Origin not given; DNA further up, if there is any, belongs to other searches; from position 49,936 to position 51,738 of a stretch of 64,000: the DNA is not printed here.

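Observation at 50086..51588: Island-encoded phosphoethanolamine-transferase-like enzyme (EptA/MCR/OpgE superfamily)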

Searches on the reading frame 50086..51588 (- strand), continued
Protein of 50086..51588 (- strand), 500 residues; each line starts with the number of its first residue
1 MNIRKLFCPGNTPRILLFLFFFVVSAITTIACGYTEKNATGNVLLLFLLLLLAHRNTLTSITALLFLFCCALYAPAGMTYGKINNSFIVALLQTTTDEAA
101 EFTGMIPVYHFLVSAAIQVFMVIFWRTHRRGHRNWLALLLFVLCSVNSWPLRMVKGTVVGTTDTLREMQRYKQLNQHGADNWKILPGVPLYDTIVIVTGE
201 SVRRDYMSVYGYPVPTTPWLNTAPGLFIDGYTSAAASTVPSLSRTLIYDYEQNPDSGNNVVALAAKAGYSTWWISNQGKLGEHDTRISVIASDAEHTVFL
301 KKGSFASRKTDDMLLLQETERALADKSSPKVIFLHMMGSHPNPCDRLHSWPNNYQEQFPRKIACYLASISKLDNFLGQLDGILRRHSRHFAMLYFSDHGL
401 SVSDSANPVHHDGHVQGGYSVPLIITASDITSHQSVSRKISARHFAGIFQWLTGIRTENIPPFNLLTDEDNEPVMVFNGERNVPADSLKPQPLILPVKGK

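Call 16: get_annotated_region(hit=H26, flank=5000)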
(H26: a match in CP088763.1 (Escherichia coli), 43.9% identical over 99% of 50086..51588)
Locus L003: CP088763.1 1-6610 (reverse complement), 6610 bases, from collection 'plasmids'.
description: Escherichia coli strain B16EC0876 plasmid pB16EC0876-3, complete sequence
organism: Escherichia coli (NCBI taxid 562)
taxonomy: Bacteria; Pseudomonadota; Gammaproteobacteria; Enterobacterales; Enterobacteriaceae; Escherichia; Escherichia coli
host: -; source: Homo sapiens,blood; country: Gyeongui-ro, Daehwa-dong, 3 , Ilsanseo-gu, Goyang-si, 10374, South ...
typing (MOB-suite, as given by PLSDB): non-mobilizable
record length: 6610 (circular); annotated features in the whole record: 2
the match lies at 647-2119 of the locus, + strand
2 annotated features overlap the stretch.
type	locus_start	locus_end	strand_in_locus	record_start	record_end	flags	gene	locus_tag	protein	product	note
CDS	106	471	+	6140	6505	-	-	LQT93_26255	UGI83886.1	outer membrane beta-barrel protein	-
CDS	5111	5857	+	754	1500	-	istB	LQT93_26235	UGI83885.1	IS21-like element ISEc12 family helper ATPase IstB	-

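Call 26: get_annotated_region(hit=H22, flank=6000)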
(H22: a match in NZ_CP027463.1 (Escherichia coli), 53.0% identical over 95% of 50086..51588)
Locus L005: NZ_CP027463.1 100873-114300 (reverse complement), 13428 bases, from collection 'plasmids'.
description: Escherichia coli isolate 07-4299 plasmid unnamed
organism: Escherichia coli (NCBI taxid 562)
taxonomy: Bacteria; Pseudomonadota; Gammaproteobacteria; Enterobacterales; Enterobacteriaceae; Escherichia; Escherichia coli
host: -; source: -; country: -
typing (MOB-suite, as given by PLSDB): conjugative; replicon IncFIB,IncI-gamma/K1; relaxase MOBP; mating-pair formation MPF_I
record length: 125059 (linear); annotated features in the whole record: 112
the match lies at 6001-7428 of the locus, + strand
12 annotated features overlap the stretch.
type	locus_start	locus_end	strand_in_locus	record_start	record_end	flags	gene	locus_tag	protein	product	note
CDS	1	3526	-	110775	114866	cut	-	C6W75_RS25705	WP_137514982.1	S6 family peptidase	GO:0006508 - proteolysis [Evidence IEA]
CDS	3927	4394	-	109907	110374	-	-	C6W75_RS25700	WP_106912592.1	thermonuclease family protein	-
CDS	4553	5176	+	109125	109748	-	-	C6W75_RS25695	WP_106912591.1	DNA-binding protein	-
CDS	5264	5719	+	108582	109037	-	-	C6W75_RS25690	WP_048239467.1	DUF2569 family protein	-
CDS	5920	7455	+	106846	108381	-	-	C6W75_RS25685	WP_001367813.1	phosphoethanolamine transferase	-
CDS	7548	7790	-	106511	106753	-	-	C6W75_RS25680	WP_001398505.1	hypothetical protein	-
CDS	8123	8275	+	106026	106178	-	-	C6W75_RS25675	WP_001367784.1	Hok/Gef family protein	-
CDS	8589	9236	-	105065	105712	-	excA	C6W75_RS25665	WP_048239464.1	plasmid IncI1-type surface exclusion protein ExcA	-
CDS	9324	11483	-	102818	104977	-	-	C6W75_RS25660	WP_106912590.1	DotA/TraY family protein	-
CDS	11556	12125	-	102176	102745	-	traX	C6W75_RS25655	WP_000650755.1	conjugal transfer protein TraX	-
CDS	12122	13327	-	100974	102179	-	traW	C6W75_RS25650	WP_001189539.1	conjugal transfer protein TraW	-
CDS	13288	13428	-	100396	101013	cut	-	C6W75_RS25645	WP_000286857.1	hypothetical protein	-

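Call 28: find_encoding_contigs(protein=P0014, flank=8000, max_places=4)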
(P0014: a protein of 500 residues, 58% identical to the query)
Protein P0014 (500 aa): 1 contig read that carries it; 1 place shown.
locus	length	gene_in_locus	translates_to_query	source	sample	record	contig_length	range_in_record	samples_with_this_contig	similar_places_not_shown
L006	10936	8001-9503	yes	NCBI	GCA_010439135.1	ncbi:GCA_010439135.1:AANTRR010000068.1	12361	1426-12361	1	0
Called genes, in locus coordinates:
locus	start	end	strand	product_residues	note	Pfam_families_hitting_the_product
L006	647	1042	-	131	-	PF11682:Zn_ribbon_11 (faint)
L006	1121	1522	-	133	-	PF25165:DUF7828, PF11682:Zn_ribbon_11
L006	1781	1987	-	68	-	PF05930:Phage_AlpA, PF12728:HTH_17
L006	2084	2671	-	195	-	-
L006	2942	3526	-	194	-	PF23343:REP_ORF2-G2P (weak)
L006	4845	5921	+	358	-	-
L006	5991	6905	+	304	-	PF03193:RsgA_GTPase (faint), PF00350:Dynamin_N (faint), PF01926:MMR_HSR1, PF04548:AIG1 (weak)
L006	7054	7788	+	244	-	PF13505:OMP_b-brl, PF02462:Opacity (weak), PF03922:OmpW (weak)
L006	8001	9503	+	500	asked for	PF00884:Sulfatase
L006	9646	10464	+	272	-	PF06067:DUF932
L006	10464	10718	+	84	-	-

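Call 29: find_encoding_contigs(protein=P0029, flank=8000, max_places=3)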
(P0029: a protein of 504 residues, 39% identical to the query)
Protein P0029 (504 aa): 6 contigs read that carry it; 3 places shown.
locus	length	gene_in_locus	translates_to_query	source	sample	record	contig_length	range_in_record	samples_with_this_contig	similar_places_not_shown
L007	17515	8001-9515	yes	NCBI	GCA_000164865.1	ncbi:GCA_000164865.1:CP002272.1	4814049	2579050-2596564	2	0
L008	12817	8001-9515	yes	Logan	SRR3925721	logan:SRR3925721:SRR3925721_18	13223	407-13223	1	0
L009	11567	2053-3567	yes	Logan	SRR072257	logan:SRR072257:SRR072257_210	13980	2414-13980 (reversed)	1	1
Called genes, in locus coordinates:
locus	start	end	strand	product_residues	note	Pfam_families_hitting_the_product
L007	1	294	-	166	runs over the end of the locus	PF05433:Rick_17kDa_Anti (weak)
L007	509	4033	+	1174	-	PF01855:POR_N, PF17147:PFOR_II, PF01558:POR, PF10371:EKR, PF12838:Fer4_7, PF13183:Fer4_8 (weak), PF13187:Fer4_9, PF13484:Fer4_16, +5 more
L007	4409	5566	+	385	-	PF13609:Porin_4, PF00267:Porin_1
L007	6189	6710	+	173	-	-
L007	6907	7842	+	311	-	PF01171:ATP_bind_3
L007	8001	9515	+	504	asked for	PF00884:Sulfatase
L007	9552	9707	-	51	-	PF23677:YnaL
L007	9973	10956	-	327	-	PF01544:CorA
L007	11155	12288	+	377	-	PF17178:MASE5, PF00990:GGDEF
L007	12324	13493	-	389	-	PF00015:MCPsignal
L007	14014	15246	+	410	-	PF00989:PAS (faint), PF13188:PAS_8 (faint), PF08448:PAS_4, PF13426:PAS_9 (weak), PF00990:GGDEF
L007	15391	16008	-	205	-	PF00440:TetR_N (faint)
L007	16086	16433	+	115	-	PF17090:Ytca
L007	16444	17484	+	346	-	PF25917:BSH_RND, PF25973:BSH_CzcB (weak), PF25885:HH_EMRA (weak), PF25876:HH_MFP_RND (weak), PF25963:Beta-barrel_AAEA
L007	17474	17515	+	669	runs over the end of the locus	PF04632:FUSC (faint), PF13515:FUSC_2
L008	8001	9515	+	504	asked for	PF00884:Sulfatase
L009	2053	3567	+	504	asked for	PF00884:Sulfatase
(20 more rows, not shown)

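Call 40: find_related_loci(query=A1, collection=genome_contigs, flank=6000)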
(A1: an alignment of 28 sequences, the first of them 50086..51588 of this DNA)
Query A1 (500 aa) in genome_contigs; peptide patterns used: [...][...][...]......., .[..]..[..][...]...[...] (x = any residue, [..] = any of these).
506 stretches matched a pattern; 475 encode a relative of the query (tblastn E <= 1e-3); the best 80 are kept; 80 distinct loci.
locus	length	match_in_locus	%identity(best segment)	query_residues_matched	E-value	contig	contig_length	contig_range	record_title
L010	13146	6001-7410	39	23-494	6e-104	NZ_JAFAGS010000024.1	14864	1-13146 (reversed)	MAG: Pluralibacter sp. isolate CP_BE_BS_1 BE_BS_k147_5444113, whole genome shotgun sequence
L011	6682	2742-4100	37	24-479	3e-96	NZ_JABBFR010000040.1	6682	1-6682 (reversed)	Rosenbergiella gaditana strain S61 NODE_40_length_6682_cov_53.284936, whole genome shotgun sequence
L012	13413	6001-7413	36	42-494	2e-95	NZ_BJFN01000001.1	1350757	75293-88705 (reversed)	Buttiauxella sp. A111 Contig01, whole genome shotgun sequence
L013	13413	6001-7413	38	23-494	7e-95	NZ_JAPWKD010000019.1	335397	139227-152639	MAG: Pantoea sp. isolate Chal_Metagen_Bin9 7286, whole genome shotgun sequence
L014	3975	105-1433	36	47-491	2e-91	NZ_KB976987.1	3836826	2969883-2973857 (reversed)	Acinetobacter pittii ANC 4050 acLsm-supercont-complete, whole genome shotgun sequence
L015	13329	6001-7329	39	23-466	1e-93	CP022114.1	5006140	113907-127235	Kluyvera genomosp. 3 strain YDC799 chromosome, complete genome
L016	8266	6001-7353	36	39-494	1e-83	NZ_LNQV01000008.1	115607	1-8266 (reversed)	Aquitalea pelogenes strain CCM 7557 contig_8, whole genome shotgun sequence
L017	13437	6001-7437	36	43-494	1e-82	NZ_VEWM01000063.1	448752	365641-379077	Psychrobacter sp. I-STPA6b Contigs1_2_len:448752, whole genome shotgun sequence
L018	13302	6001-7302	36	58-491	2e-79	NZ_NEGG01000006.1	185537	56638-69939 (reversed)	Acinetobacter sp. ANC 5054 Contig6, whole genome shotgun sequence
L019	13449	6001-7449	33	18-489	2e-76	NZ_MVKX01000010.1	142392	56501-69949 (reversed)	Acinetobacter amyesii strain ANC 4945 Contig10, whole genome shotgun sequence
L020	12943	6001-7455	33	20-478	2e-75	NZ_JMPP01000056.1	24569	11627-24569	Raoultella planticola ATCC 33531 GRPL.assembly.56, whole genome shotgun sequence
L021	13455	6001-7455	33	20-478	2e-75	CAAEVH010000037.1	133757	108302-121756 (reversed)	MAG TPA_asm: uncultured Raoultella sp., isolate HGM20637, WGS project CAAEVH010000000 data, contig: ERS608581_38_k95_596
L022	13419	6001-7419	34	22-492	2e-74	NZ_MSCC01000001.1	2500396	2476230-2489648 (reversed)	Photobacterium aquimaris strain LC2-065 scaffold00001, whole genome shotgun sequence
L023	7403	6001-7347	35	42-491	1e-74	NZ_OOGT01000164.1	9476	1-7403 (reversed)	Acinetobacter stercoris strain KPC-SM-21, whole genome shotgun sequence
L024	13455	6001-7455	34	20-478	2e-74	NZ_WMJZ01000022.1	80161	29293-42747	Intestinirhabdus alba strain BIT-B35 Scaffold22, whole genome shotgun sequence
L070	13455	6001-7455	32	21-478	1e-69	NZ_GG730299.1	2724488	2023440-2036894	Citrobacter youngae ATCC 29220 Scfld0, whole genome shotgun sequence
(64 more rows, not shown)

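Call 41: predict_structure(alignment_id=A1)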
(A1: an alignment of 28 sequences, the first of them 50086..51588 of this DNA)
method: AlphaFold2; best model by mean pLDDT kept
length: 500 residues; sequences in the alignment: 28
mean_pLDDT: 86.9   pTM: 0.75
mean pLDDT of the five models: 86.9, 86.4, 85.8, 83.4, 83.2
residues with pLDDT >= 90: 293; 70-90: 151; 50-70: 39; < 50: 17
segments of 3 or more residues with pLDDT < 50: 1-10, 280-282
pLDDT, mean of each block of 10 residues (from residue 1): 42 78 94 86 94 91 93 87 70 63 78 95 88 82 89 86 79 74 91 94 95 96 97 91 92 86 96 80 71 89 57 93 94 85 82 92 95 97 95 95 86 91 97 96 96 93 90 90 94 79
secondary structure, 60 per line:
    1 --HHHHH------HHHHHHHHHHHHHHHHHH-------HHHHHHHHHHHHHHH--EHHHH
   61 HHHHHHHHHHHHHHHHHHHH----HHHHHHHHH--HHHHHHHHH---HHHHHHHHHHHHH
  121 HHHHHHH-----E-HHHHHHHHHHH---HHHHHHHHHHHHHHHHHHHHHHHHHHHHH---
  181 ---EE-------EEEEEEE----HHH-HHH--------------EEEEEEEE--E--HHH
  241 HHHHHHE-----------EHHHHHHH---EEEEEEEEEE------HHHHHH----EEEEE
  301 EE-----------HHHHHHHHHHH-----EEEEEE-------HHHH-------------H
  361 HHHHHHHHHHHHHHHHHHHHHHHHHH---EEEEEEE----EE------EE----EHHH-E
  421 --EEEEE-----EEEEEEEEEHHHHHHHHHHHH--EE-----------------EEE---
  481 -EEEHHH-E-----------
elements in order: H3-7 H14-31 H39-53 H57-80 H85-93 H96-104 H108-127 H135-145 H149-177 E193-199 E225-232 H238-246 H260-266 E270-279 H286-291 E296-302 H314-324 E330-335 H343-346 H360-386 E390-396 E423-427 E433-441 H442-453 E475-477 E482-484
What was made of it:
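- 51154..51549 (-): N-terminal membrane domain (residues 14-145): five TM helices, with two short periplasmic helices (85-104) between TM3 and TM4. AlphaFold helices 14-31, 39-53, 57-80, 108-127 and 135-145 (call 41).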
